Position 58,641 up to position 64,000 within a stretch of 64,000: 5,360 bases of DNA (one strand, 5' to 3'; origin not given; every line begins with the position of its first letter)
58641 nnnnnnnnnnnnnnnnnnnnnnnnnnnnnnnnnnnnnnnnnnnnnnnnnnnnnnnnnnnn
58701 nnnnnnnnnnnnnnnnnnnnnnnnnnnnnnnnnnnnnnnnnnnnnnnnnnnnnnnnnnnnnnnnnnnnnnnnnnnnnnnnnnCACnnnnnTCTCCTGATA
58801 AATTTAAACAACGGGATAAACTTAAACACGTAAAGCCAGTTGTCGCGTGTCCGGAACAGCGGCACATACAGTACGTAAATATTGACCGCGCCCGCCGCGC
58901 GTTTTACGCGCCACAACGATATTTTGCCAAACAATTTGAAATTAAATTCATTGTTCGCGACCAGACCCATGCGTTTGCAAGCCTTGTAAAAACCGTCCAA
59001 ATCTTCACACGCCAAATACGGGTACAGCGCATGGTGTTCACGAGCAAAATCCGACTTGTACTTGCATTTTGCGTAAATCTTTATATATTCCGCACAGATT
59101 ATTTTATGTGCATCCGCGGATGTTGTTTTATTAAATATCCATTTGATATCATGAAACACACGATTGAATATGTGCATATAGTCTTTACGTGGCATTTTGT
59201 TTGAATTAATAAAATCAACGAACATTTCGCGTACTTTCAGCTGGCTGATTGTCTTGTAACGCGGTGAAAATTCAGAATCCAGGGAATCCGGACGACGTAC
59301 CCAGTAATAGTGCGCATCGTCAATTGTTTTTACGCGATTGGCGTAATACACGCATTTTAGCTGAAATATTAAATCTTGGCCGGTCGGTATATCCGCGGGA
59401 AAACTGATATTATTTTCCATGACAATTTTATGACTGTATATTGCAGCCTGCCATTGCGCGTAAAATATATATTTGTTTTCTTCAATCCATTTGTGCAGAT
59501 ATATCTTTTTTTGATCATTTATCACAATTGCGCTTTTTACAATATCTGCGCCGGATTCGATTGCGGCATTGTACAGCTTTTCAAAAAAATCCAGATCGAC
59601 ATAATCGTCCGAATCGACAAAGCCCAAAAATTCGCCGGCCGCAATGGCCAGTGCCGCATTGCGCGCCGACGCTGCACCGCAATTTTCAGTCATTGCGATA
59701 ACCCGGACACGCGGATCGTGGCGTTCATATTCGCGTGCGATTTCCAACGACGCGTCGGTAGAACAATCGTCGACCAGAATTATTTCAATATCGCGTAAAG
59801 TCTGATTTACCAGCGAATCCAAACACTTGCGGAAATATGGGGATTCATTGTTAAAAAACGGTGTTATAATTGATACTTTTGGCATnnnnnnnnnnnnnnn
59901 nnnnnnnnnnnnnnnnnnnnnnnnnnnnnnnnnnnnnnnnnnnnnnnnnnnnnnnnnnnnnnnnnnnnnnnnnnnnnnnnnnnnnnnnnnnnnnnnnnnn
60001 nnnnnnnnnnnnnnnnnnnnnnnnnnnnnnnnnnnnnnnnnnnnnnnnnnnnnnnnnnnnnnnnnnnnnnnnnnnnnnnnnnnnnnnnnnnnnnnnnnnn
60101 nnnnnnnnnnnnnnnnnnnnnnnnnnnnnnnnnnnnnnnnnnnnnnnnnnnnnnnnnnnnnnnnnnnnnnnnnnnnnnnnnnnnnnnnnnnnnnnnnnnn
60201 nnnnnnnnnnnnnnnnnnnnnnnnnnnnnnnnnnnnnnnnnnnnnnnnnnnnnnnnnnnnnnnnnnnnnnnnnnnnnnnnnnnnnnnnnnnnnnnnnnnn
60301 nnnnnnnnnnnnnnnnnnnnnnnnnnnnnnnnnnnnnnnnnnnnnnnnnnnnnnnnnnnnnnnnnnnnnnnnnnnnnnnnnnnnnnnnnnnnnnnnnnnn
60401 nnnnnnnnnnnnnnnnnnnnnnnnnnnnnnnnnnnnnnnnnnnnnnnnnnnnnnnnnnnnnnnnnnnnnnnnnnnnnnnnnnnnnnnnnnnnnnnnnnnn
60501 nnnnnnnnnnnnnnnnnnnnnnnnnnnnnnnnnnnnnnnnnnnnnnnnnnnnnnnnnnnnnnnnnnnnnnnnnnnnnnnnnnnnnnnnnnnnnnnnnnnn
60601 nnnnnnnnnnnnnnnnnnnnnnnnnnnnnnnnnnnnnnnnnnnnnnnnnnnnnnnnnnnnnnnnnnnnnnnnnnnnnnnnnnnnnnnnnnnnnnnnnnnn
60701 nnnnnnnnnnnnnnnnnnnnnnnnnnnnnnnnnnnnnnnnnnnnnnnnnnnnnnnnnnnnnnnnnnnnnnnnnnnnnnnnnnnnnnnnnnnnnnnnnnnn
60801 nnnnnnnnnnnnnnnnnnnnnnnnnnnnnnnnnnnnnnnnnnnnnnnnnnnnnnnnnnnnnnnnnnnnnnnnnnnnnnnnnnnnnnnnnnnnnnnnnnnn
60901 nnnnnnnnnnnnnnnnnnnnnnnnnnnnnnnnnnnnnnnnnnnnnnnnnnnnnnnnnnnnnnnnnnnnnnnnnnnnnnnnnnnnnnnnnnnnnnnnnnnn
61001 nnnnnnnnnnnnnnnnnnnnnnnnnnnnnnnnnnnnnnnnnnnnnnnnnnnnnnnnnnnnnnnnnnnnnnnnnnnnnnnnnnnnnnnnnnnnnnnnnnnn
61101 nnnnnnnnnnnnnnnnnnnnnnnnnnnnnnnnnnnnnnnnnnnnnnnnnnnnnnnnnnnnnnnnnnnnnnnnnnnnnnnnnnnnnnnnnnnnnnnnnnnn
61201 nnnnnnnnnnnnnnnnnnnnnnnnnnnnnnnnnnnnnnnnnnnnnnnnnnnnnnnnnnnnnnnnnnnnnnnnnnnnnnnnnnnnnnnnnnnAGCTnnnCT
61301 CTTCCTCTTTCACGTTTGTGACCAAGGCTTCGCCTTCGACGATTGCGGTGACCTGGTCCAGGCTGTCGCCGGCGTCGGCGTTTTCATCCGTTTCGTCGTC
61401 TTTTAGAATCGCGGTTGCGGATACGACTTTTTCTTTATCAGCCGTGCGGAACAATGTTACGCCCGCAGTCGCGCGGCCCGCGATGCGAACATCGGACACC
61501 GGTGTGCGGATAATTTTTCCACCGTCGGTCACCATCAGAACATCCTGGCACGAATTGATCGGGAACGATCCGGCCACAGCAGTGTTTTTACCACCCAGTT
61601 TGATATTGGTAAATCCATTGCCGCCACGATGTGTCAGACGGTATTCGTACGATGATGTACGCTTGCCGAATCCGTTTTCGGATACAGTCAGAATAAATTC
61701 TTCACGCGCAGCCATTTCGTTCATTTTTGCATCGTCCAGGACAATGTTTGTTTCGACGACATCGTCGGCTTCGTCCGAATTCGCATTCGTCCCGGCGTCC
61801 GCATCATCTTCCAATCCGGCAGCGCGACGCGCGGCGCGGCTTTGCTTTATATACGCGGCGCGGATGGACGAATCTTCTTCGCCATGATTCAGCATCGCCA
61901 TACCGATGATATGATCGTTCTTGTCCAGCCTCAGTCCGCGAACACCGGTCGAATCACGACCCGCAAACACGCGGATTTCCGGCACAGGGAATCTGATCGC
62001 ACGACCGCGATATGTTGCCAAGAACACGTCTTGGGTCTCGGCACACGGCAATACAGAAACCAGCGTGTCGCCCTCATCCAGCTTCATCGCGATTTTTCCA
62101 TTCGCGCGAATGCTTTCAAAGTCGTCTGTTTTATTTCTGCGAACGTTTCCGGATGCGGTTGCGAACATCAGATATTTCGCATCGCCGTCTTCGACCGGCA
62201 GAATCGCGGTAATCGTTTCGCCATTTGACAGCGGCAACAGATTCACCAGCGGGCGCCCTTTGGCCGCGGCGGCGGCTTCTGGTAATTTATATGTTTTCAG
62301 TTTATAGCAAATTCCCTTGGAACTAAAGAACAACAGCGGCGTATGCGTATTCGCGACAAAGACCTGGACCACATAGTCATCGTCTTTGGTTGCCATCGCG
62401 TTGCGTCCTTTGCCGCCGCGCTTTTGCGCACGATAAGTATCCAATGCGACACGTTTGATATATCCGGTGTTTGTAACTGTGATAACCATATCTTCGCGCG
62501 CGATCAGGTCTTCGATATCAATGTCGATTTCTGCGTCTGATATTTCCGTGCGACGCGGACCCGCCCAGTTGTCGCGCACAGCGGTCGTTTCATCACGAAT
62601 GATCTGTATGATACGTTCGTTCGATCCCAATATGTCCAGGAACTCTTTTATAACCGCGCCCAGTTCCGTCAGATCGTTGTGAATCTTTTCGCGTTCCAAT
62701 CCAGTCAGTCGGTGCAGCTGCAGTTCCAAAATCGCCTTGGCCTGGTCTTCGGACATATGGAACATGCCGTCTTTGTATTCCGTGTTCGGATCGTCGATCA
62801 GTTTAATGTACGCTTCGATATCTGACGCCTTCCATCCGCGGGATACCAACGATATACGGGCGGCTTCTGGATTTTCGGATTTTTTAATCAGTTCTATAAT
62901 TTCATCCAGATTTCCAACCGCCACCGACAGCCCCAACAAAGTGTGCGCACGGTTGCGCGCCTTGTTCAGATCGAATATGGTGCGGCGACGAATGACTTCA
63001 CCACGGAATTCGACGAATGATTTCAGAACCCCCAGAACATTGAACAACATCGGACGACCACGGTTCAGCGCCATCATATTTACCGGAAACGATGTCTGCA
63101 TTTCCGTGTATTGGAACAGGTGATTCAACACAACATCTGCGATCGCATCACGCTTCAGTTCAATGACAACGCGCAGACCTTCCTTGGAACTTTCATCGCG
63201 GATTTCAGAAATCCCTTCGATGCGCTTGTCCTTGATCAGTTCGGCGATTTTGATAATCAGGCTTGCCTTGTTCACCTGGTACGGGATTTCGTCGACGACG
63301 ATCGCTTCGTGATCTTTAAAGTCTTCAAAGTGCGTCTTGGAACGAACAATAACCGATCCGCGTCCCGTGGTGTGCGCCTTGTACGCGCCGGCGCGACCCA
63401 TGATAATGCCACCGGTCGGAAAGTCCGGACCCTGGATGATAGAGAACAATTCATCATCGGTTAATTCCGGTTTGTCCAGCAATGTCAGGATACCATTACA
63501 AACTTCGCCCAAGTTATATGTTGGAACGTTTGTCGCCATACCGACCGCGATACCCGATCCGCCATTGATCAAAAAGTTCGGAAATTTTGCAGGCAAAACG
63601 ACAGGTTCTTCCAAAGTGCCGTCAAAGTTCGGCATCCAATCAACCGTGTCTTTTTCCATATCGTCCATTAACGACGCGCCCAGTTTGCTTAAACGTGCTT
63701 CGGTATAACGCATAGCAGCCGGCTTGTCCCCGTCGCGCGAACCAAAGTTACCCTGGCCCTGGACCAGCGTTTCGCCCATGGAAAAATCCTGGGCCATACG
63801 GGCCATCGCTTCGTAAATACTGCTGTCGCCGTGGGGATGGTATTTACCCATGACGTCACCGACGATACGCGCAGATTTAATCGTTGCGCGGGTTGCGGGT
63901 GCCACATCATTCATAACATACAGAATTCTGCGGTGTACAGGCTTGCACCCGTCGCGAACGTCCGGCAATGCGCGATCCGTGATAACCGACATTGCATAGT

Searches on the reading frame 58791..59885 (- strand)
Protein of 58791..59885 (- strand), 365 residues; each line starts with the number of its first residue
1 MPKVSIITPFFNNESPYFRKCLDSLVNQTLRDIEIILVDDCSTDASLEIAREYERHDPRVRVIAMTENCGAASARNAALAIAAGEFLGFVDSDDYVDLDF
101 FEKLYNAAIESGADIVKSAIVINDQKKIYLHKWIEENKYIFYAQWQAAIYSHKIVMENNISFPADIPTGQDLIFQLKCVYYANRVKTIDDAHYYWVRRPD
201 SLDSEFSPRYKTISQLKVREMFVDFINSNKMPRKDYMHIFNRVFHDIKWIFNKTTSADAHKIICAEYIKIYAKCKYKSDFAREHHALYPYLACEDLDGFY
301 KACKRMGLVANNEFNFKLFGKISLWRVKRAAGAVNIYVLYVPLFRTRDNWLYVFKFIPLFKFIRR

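Call 38: search_protein_families(library=pfam, proteins=[window:58791-59885:-], max_evalue=0.001)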
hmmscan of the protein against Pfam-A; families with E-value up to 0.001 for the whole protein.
window:58791-59885:- (365 aa): 3 families
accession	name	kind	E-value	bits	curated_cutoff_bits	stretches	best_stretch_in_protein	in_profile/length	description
PF00535.33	Glycos_transf_2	-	6.4e-36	124.2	23.3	1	5-131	1-126/168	Glycosyl transferase family 2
PF10111.15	Glyco_tranf_2_2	-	3.3e-09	37.1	27.3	1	5-122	1-121/276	Glycosyltransferase like family 2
PF13641.12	Glyco_tranf_2_3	-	6.8e-09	36.5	27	1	2-151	1-149/230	Glycosyltransferase like family 2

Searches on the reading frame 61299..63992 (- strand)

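Call 38: search_protein_families(library=pfam, proteins=[window:61299-63992:-], max_evalue=0.001)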
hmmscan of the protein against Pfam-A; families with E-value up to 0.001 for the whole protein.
window:61299-63992:- (898 aa): 2 families
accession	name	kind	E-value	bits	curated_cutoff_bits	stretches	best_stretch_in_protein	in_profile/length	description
PF00521.26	DNA_topoisoIV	-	7.5e-149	496.7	31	1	7-468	1-430/432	DNA gyrase/topoisomerase IV, subunit A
PF03989.18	DNA_gyraseA_C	-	7.7e-69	227.4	27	6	501-548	1-48/48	DNA gyrase C-terminal domain, beta-propeller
